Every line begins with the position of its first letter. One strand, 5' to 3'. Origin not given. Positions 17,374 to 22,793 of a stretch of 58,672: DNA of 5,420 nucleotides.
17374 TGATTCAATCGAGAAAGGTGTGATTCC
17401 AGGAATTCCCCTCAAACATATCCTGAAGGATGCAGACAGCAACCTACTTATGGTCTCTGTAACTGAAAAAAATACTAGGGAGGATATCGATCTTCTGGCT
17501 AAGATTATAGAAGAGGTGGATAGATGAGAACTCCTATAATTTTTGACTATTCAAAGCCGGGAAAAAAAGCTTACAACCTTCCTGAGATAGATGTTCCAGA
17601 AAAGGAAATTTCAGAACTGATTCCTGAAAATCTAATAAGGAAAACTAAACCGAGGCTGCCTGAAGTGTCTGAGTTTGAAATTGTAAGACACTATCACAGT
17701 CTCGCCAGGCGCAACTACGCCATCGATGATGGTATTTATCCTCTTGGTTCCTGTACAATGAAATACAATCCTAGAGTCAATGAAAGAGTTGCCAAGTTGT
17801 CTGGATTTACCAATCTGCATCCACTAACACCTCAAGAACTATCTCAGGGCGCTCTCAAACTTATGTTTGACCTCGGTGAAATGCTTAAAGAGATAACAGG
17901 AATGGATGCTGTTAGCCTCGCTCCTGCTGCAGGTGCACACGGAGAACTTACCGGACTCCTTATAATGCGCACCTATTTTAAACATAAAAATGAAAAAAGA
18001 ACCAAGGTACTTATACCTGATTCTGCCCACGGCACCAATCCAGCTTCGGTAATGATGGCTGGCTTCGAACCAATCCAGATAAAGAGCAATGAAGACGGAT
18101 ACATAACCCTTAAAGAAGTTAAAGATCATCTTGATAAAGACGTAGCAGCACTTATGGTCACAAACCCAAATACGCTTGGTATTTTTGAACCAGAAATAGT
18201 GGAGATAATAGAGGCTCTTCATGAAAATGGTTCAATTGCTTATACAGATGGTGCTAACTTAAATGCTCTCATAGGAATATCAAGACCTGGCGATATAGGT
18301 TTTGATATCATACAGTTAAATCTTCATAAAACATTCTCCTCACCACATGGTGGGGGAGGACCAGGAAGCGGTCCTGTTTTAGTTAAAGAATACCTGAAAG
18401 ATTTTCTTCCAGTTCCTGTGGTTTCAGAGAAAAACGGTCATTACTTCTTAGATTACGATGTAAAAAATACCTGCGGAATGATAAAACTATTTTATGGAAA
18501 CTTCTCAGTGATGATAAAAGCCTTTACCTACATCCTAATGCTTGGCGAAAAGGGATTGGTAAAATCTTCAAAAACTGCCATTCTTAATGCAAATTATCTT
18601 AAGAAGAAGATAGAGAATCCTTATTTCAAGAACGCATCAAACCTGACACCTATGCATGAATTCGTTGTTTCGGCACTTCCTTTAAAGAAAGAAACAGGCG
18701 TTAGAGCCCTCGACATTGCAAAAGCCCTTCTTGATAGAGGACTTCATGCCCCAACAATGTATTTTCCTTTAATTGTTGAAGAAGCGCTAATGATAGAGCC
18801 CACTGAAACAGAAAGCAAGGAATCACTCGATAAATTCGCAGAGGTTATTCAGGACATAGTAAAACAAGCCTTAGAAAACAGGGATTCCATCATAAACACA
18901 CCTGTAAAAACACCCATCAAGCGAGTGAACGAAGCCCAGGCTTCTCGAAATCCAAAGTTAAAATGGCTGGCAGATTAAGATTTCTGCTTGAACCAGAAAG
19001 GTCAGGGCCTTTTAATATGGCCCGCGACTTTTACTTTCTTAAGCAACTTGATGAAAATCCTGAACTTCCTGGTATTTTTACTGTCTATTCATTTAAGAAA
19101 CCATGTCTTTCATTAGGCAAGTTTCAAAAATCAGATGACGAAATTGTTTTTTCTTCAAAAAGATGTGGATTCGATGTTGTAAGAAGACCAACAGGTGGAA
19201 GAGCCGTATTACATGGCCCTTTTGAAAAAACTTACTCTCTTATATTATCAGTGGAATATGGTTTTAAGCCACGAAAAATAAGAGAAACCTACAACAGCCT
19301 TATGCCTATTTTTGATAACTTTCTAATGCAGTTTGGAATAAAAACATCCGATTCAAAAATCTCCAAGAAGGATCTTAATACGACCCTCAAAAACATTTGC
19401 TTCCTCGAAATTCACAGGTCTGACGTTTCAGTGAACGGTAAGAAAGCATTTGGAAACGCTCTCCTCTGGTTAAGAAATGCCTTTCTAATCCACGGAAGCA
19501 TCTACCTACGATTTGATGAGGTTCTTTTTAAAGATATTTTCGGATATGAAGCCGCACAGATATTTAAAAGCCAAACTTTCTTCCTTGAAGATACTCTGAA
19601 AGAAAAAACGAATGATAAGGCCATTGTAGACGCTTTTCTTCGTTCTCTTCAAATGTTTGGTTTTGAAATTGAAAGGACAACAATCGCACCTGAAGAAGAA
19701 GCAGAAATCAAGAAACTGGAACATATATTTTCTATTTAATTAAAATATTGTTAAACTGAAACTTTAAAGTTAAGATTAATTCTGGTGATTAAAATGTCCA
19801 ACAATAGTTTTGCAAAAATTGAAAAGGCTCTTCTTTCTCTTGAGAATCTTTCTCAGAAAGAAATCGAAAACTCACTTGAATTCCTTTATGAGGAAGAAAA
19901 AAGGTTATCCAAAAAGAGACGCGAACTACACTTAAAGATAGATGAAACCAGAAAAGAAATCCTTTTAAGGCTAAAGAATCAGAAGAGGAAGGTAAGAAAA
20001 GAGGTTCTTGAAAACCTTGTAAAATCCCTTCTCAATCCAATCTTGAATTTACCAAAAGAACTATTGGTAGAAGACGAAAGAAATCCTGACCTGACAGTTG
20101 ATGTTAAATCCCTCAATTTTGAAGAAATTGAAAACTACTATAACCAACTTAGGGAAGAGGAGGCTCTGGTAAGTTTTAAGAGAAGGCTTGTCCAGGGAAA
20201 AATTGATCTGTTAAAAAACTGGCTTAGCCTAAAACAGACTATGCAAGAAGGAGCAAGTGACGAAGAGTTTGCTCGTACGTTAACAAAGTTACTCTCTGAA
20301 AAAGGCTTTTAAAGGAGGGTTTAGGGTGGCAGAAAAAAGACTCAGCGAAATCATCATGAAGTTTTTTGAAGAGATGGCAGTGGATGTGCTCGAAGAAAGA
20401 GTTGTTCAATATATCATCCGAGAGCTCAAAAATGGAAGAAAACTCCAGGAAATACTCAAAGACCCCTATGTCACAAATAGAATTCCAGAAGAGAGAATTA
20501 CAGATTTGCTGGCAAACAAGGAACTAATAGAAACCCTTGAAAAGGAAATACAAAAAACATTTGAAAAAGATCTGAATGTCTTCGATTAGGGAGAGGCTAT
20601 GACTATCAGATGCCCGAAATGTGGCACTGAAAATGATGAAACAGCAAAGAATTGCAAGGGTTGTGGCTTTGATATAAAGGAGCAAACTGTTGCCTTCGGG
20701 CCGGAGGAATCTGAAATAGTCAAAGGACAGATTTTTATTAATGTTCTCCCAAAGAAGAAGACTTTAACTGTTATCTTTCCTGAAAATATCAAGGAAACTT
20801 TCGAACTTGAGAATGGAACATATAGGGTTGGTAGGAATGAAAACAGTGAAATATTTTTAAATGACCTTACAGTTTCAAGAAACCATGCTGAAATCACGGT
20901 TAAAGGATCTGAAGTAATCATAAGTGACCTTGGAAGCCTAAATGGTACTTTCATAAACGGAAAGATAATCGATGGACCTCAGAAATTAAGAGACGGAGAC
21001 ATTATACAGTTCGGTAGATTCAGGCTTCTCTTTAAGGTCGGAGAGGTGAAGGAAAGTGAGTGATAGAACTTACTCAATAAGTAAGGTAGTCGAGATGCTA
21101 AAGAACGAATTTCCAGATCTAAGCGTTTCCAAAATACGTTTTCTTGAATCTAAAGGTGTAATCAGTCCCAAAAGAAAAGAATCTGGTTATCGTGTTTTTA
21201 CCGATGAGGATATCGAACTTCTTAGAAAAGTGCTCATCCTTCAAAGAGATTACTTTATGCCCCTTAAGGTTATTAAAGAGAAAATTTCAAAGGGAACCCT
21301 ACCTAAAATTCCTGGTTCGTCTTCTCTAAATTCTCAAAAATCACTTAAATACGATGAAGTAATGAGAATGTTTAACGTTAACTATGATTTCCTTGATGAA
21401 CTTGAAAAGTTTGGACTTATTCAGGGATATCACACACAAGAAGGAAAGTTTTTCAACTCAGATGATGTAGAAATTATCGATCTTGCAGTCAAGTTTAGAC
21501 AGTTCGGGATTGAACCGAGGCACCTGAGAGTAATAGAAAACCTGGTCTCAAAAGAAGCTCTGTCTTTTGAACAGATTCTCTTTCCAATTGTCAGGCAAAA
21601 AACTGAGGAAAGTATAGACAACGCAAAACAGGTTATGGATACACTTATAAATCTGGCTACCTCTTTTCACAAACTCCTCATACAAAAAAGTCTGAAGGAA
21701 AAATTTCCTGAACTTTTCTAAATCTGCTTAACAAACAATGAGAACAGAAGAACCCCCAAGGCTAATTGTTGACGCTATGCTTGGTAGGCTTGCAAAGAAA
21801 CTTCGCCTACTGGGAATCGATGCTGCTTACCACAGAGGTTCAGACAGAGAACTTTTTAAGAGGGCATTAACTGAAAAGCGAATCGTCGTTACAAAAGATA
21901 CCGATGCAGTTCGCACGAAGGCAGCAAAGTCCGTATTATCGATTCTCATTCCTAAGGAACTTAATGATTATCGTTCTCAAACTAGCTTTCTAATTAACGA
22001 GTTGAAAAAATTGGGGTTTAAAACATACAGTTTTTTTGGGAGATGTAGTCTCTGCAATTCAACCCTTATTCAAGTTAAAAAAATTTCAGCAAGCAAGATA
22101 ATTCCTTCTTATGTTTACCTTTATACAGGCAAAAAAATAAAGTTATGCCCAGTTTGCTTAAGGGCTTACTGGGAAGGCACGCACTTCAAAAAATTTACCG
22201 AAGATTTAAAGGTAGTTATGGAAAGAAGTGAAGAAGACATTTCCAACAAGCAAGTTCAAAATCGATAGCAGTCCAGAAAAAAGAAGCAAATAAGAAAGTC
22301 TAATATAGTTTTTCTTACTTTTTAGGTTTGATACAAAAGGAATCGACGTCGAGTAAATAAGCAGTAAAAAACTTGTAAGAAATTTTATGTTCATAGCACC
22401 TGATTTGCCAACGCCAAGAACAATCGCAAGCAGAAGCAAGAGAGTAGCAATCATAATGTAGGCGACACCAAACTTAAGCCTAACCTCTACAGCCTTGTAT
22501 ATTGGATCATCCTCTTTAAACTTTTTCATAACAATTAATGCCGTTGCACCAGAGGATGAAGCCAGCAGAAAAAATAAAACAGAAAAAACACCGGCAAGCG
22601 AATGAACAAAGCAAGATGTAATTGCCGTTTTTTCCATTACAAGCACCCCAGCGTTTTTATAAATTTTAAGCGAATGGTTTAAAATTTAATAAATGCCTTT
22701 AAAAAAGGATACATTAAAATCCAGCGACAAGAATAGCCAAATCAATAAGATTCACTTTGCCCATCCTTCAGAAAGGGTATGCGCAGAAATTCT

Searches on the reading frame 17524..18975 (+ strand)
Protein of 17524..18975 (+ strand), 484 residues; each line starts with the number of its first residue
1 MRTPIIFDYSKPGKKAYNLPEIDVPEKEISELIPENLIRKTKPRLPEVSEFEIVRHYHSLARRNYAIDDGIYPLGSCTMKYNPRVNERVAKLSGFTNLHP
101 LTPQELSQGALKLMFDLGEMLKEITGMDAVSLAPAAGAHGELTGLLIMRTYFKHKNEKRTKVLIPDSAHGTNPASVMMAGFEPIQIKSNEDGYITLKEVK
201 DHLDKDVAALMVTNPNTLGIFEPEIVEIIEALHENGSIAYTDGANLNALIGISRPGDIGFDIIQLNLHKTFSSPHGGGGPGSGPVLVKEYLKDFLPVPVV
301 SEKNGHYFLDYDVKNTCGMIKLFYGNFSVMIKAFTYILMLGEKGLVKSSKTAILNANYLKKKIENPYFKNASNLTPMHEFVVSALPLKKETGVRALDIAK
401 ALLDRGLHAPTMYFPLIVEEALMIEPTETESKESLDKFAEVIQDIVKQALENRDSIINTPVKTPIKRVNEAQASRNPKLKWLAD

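Call 74: search_protein_families(library=pfam, proteins=[window:17524-18975:+], max_evalue=0.00001)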
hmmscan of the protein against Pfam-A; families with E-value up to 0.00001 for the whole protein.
window:17524-18975:+ (484 aa): 3 families
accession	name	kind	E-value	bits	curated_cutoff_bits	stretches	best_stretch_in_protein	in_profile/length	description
PF21478.3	GcvP2_C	-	2.4e-26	92.5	27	1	349-450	2-103/122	Glycine dehydrogenase, C-terminal domain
PF02347.22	GDC-P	-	1.1e-19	71.1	26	1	29-296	27-284/429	Glycine cleavage system P-protein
PF00266.25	Aminotran_5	-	2e-06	27.4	21.5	1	147-276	77-207/371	Aminotransferase class-V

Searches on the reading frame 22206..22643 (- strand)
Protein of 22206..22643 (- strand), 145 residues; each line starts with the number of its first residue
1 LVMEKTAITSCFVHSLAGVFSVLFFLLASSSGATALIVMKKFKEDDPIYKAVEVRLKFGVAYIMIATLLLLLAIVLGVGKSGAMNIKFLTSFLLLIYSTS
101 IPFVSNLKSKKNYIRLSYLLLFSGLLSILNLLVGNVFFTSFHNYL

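Call 71: search_protein_families(library=pfam, proteins=[window:22206-22643:-], max_evalue=0.01)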
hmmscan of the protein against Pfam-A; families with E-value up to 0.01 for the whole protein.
window:22206-22643:- (145 aa): 1 family
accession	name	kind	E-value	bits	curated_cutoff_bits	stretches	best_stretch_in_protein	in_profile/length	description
PF24357.1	TMD0_ABC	-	0.0029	18.2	27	1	6-130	18-138/159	ABC transporter TMD0 domain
